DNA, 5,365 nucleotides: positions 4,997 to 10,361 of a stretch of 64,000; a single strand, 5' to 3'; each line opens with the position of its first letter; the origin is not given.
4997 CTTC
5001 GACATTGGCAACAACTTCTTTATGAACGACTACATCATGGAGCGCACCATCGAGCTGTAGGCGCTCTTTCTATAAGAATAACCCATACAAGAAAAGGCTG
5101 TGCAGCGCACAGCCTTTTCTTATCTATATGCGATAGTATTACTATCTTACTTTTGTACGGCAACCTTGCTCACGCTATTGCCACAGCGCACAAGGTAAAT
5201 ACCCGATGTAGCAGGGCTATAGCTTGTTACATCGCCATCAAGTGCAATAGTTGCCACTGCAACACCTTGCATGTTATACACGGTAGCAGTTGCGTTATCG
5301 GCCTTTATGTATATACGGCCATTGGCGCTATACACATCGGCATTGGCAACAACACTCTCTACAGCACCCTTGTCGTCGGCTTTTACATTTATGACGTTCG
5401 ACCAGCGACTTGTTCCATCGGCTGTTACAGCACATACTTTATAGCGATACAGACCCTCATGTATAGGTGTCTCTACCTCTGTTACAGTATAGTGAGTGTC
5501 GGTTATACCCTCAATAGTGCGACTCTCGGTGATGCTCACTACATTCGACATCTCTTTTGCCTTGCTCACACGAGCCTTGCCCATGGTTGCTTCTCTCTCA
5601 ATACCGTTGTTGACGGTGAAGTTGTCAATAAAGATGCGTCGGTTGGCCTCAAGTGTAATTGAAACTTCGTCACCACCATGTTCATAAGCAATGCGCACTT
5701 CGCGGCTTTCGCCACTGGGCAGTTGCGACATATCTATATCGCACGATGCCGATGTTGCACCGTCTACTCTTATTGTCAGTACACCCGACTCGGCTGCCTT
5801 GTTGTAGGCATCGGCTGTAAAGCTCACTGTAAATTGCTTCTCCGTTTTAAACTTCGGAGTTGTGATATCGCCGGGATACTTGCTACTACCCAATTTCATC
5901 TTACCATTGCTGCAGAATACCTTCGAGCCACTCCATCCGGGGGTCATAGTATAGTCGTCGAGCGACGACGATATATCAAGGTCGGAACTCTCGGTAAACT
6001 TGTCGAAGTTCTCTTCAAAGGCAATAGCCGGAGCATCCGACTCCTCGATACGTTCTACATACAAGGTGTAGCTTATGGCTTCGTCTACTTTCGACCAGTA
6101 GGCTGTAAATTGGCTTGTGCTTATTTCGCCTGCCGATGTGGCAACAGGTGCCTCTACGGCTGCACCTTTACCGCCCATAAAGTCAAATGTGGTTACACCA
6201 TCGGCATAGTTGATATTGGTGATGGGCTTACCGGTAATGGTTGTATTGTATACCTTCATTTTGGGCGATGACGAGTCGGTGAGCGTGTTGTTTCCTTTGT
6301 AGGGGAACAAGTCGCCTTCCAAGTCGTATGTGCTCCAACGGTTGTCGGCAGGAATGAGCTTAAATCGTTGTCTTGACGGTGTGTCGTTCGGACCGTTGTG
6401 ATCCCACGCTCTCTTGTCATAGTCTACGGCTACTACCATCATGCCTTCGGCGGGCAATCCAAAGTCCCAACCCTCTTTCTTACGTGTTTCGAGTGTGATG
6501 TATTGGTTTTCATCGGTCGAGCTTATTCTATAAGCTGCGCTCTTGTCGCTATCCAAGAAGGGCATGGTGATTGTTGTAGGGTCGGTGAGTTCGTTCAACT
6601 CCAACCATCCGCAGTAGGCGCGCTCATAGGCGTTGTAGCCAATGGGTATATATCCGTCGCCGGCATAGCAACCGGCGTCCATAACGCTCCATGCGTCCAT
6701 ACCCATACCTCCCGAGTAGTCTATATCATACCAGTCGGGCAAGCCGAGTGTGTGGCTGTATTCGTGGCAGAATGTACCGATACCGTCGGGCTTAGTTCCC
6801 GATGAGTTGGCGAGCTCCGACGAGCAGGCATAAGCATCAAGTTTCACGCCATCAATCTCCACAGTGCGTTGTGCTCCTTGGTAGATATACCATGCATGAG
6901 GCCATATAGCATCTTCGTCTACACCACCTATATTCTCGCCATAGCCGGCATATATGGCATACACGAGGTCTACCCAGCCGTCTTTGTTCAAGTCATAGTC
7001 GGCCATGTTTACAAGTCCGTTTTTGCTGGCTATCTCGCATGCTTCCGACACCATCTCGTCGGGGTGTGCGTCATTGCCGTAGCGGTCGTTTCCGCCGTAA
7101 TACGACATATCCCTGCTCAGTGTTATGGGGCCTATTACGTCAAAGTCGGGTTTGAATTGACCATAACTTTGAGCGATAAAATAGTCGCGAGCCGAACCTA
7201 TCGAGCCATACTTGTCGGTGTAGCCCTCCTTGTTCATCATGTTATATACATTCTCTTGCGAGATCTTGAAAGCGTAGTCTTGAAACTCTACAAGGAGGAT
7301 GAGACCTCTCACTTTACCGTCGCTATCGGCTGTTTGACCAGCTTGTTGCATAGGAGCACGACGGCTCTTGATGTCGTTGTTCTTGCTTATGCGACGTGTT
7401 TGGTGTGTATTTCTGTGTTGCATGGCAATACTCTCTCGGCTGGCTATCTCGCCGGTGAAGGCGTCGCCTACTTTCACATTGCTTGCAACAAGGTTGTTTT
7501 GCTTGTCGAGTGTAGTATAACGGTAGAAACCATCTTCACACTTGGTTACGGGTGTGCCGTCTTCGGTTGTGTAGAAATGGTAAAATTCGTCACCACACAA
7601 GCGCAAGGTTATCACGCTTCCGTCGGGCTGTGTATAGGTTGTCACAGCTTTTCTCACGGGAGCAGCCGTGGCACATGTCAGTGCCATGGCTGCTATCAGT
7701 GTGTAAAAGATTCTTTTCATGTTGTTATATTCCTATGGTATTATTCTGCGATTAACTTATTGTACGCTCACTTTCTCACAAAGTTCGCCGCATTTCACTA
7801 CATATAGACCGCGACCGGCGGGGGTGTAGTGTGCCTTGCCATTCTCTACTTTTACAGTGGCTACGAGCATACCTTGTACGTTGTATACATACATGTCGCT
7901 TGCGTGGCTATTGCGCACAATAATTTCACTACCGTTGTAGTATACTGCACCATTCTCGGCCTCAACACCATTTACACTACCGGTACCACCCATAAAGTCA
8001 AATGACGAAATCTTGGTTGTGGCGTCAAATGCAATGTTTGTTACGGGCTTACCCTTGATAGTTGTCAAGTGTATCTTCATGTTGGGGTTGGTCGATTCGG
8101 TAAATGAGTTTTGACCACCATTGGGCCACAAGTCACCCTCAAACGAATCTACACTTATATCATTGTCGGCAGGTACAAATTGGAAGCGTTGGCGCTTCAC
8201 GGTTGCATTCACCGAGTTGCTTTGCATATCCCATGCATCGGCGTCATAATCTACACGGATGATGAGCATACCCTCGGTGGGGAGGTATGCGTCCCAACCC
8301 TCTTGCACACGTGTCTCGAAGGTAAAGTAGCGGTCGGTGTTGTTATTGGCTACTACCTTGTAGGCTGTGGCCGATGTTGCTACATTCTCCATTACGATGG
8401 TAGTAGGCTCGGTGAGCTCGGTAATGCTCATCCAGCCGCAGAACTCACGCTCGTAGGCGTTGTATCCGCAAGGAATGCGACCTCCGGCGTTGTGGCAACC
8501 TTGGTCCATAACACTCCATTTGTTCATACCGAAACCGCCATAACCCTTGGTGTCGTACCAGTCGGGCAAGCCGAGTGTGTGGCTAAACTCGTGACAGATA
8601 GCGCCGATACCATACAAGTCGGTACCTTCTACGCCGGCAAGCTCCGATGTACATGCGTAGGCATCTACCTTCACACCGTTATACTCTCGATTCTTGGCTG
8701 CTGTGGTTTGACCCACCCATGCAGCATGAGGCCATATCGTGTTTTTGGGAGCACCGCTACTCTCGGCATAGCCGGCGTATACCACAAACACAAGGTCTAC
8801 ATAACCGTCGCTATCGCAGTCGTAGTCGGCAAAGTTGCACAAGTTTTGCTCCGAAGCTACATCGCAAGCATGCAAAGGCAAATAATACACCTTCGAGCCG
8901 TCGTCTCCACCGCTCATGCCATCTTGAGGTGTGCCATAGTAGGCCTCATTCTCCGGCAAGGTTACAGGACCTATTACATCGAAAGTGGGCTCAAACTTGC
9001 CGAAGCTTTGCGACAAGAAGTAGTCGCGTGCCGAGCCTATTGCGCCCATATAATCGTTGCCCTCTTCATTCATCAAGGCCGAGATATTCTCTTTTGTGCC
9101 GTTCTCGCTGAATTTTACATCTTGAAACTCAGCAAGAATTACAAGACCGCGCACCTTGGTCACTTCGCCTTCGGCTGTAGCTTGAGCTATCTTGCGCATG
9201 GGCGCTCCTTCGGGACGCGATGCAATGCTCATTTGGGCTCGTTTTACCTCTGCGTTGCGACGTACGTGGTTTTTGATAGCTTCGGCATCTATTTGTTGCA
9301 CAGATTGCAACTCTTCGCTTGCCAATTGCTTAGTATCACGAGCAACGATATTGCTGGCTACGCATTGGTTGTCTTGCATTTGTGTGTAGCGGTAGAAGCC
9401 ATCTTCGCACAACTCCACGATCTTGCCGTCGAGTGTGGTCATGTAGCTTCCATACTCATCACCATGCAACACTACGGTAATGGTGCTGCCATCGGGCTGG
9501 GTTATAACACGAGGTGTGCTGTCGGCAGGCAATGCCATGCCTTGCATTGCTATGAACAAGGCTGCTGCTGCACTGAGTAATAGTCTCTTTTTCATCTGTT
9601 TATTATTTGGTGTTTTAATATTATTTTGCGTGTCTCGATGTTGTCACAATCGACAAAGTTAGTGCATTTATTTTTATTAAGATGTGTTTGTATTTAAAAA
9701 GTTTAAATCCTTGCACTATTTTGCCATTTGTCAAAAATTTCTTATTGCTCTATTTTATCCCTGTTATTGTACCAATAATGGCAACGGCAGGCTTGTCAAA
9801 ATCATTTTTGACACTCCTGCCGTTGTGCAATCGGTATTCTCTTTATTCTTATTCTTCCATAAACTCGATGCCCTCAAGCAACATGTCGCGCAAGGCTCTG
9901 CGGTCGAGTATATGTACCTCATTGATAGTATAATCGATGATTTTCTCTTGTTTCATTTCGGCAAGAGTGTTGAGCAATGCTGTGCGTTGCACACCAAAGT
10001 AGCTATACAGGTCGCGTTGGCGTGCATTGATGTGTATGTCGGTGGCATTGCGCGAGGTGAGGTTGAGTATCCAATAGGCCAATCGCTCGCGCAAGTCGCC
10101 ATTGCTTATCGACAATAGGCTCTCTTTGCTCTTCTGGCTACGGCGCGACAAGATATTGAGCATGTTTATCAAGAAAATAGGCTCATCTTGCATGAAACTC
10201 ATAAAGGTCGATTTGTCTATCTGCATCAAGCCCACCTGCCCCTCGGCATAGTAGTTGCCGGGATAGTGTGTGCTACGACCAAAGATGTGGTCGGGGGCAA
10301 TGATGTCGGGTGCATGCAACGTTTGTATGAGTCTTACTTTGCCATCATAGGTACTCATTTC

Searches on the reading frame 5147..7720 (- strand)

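Call 28: search_protein_families(library=ncbifam, proteins=[window:5147-7720:-], max_evalue=0.00001)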
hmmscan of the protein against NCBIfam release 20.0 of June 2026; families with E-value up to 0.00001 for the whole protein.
window:5147-7720:- (857 aa): 2 families
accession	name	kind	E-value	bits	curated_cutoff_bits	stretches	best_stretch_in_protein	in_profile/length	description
TIGR03296.1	M6dom_TIGR03296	domain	2.3e-58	198.3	110.8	1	142-430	2-285/286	M6 family metalloprotease domain-containing protein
NF052644.1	T9SS_DNase_Rie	equivalog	1.8e-12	47.1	260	1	584-708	47-172/251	T9SS-dependent surface endonuclease, AS87_RS02955 family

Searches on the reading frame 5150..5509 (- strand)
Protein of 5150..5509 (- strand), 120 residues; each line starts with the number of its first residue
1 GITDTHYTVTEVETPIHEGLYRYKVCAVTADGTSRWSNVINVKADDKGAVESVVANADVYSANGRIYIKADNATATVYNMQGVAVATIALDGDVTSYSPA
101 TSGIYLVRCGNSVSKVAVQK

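Call 29: search_protein_families(library=ncbifam, proteins=[window:5150-5509:-], max_evalue=0.01)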
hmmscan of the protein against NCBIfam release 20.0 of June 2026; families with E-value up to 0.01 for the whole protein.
window:5150-5509:- (120 aa): 1 family
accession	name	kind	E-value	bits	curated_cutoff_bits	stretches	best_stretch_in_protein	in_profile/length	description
TIGR04183.1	Por_Secre_tail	domain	9.2e-06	25.6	23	1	67-116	15-64/72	T9SS type A sorting domain-containing protein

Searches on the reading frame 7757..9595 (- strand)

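Call 28: search_protein_families(library=ncbifam, proteins=[window:7757-9595:-], max_evalue=0.00001)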
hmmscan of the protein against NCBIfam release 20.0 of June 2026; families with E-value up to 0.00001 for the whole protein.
window:7757-9595:- (612 aa): 1 family
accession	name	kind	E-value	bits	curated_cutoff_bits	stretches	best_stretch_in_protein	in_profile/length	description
TIGR03296.1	M6dom_TIGR03296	domain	5.2e-50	170.9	110.8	1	152-446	1-285/286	M6 family metalloprotease domain-containing protein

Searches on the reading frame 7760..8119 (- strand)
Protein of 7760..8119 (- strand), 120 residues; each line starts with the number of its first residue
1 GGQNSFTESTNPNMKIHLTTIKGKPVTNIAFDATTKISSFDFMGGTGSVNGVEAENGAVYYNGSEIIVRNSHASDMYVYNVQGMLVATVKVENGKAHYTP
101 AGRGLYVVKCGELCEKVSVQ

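Call 29: search_protein_families(library=ncbifam, proteins=[window:7760-8119:-], max_evalue=0.01)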
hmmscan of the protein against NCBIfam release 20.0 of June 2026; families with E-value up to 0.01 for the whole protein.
window:7760-8119:- (120 aa): 1 family
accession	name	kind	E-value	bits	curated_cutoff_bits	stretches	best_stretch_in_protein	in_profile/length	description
TIGR04183.1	Por_Secre_tail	domain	0.00029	20.8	23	0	66-109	13-57/72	T9SS type A sorting domain-containing protein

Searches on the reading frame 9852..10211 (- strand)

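Call 29: search_protein_families(library=ncbifam, proteins=[window:9852-10211:-], max_evalue=0.01)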
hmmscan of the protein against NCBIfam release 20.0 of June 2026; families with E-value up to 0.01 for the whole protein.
window:9852-10211:- (120 aa): 3 families
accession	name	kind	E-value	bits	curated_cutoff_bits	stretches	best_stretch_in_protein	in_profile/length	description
NF050806.1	TransRegFixKCaul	equivalog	1.4e-05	24.4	300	1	24-110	124-213/215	transcriptional regulator FixK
NF007707.0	PRK10402.1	subfamily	0.0014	18.3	180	1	8-110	119-217/226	transcriptional regulator YeiL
NF006901.0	PRK09392.1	equivalog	0.0029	16.9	211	1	9-108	118-218/236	transcriptional activator FtrB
